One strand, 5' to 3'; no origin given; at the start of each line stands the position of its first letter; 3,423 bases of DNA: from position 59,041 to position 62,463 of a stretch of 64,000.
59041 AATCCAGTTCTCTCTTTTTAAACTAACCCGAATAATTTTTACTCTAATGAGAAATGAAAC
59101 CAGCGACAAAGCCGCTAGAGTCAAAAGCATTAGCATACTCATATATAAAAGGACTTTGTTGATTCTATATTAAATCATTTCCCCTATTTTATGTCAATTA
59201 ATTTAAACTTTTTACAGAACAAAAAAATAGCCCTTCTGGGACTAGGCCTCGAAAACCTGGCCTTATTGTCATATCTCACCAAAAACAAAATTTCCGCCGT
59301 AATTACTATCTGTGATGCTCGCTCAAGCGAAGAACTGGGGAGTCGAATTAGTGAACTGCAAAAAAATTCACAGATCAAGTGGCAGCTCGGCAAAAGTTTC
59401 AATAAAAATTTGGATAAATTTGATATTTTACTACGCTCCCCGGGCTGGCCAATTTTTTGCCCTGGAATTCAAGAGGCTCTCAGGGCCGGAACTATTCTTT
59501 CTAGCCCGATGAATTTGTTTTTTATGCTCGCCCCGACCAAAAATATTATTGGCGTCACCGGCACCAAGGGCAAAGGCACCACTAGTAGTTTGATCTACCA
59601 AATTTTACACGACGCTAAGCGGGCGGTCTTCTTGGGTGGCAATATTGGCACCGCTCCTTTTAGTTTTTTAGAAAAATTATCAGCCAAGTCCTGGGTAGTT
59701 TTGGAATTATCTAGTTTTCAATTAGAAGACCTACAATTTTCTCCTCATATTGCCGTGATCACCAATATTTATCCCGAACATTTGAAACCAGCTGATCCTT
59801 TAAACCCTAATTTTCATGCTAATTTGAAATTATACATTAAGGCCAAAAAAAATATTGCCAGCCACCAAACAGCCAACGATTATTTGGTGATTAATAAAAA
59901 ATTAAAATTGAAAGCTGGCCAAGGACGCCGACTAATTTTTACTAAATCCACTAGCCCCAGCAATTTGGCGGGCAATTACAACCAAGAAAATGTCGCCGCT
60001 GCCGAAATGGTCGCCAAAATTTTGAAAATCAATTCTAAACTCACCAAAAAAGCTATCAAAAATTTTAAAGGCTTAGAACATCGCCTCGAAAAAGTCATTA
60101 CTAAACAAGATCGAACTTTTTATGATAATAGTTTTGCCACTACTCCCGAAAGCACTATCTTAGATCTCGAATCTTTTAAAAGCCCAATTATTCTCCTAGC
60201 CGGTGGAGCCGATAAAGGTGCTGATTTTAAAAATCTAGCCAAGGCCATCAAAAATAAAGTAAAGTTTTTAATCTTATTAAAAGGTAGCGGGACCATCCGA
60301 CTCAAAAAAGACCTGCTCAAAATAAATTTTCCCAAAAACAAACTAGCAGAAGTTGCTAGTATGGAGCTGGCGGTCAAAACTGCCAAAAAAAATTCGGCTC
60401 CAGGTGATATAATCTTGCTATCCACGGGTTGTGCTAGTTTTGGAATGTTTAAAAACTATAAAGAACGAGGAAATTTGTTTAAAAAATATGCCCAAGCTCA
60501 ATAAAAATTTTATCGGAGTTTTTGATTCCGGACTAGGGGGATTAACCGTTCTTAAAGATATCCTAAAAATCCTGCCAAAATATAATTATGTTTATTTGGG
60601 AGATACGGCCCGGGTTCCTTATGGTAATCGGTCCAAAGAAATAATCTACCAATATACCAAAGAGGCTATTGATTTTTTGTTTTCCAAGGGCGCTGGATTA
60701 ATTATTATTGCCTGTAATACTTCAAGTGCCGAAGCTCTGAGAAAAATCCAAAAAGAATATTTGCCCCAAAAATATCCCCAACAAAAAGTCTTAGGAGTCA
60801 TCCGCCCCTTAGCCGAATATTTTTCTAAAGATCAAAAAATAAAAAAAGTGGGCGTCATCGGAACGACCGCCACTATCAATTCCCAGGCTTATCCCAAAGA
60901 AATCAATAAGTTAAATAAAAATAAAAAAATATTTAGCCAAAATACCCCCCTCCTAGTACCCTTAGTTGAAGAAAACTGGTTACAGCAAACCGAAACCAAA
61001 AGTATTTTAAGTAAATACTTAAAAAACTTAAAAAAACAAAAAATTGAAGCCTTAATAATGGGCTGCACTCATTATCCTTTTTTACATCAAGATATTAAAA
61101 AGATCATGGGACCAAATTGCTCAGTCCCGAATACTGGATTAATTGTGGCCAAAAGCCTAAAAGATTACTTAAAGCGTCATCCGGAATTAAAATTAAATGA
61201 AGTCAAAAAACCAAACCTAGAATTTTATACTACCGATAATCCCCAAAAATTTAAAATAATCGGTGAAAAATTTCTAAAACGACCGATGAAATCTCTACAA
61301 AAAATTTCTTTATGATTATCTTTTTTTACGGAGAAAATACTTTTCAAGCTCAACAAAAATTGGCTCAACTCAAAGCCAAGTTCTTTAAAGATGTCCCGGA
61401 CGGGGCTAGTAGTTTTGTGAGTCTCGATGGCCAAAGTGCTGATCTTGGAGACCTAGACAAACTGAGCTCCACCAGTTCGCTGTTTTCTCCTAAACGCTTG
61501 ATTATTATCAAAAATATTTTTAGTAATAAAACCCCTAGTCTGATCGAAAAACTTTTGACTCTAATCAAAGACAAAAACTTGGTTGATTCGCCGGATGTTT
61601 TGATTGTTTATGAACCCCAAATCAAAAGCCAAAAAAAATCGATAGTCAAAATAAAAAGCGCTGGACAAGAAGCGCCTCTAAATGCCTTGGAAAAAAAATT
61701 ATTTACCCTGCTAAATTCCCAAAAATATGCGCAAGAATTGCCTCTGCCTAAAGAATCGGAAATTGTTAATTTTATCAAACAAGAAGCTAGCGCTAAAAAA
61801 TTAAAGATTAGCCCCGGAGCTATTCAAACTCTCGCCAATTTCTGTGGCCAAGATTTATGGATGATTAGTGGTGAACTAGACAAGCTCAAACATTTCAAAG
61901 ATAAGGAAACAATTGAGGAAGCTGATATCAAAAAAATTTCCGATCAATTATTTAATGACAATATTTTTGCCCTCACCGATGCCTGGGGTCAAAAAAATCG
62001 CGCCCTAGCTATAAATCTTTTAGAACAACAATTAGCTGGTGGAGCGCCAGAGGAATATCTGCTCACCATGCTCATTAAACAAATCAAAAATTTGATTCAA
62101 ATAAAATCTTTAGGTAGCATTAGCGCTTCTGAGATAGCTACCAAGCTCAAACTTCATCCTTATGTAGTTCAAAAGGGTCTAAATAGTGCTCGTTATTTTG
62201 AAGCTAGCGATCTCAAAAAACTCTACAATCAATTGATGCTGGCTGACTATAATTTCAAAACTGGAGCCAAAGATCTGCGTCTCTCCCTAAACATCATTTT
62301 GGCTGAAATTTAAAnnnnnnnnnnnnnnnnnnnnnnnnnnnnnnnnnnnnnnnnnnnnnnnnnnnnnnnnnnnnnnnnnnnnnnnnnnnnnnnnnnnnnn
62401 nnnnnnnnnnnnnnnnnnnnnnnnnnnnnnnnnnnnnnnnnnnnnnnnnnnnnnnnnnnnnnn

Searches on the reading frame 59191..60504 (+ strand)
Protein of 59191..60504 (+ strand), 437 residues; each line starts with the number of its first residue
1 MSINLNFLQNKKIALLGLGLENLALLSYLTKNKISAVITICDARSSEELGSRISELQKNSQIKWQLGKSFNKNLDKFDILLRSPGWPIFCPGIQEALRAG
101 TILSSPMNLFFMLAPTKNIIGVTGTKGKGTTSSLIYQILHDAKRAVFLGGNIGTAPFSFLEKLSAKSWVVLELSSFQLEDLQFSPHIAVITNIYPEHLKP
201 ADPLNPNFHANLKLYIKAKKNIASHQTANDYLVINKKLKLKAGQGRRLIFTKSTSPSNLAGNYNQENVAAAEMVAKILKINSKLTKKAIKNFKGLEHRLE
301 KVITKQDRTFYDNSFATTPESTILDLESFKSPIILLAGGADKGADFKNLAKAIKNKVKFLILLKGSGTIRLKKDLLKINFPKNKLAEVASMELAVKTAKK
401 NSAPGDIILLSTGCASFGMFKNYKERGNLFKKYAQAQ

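Call 17: find_encoding_contigs(protein=window:59191-60504:+, flank=10000, max_places=6)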
Protein window:59191-60504:+ (437 aa): no gene with exactly this product is on record in the collection.

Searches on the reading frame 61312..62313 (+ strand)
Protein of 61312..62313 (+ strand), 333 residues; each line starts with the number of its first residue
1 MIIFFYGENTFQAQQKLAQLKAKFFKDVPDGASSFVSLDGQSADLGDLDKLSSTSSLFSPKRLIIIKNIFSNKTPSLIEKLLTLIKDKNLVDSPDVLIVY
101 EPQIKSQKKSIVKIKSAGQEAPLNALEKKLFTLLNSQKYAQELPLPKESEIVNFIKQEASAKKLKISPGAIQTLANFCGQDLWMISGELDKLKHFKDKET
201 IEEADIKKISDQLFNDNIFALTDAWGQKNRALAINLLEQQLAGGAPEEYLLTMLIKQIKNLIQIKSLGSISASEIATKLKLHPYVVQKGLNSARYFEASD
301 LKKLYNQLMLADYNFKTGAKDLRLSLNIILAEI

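Call 7: search_protein_families(library=ncbifam, proteins=[window:61312-62313:+], max_evalue=1)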
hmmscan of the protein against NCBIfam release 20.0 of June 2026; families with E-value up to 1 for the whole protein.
window:61312-62313:+ (333 aa): 11 families
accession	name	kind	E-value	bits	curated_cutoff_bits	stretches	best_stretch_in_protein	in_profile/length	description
TIGR01128.2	holA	equivalog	1.1e-55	189.2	80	1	2-332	1-315/316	DNA polymerase III subunit delta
NF006302.0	PRK08487.1-5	equivalog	4.4e-11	43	296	1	2-318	17-303/323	DNA polymerase III subunit delta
NF004165.0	PRK05629.1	equivalog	1.5e-06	27.5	301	1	143-301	124-282/319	DNA polymerase III subunit delta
NF005918.0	PRK07914.1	equivalog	4.8e-06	26.3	420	1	145-303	128-284/321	hypothetical protein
TIGR02397.1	dnaX_nterm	equivalog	9.2e-06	25.1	250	1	147-273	177-298/355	DNA polymerase III subunit gamma/tau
NF011516.0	PRK14955.1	equivalog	0.0026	16.6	560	1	150-276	190-320/397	DNA polymerase III subunits gamma and tau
NF004570.0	PRK05907.1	equivalog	0.0041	16.3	480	1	142-254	135-250/316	hypothetical protein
NF002424.0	PRK01558.1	equivalog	0.011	15.3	241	1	110-272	8-160/203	V-type ATP synthase subunit E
NF004962.0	PRK06305.1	equivalog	0.028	13.6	559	1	147-279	181-312/465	DNA polymerase III subunits gamma and tau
NF005006.0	PRK06397.1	equivalog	0.045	13.9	126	1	103-173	28-99/111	V-type ATP synthase subunit H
NF006299.0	PRK08487.1-2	equivalog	0.053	12.7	656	1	3-229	18-232/340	DNA polymerase III subunit delta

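Call 16: find_encoding_contigs(protein=window:61312-62313:+, flank=10000, max_places=6)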
Protein window:61312-62313:+ (333 aa): no gene with exactly this product is on record in the collection.
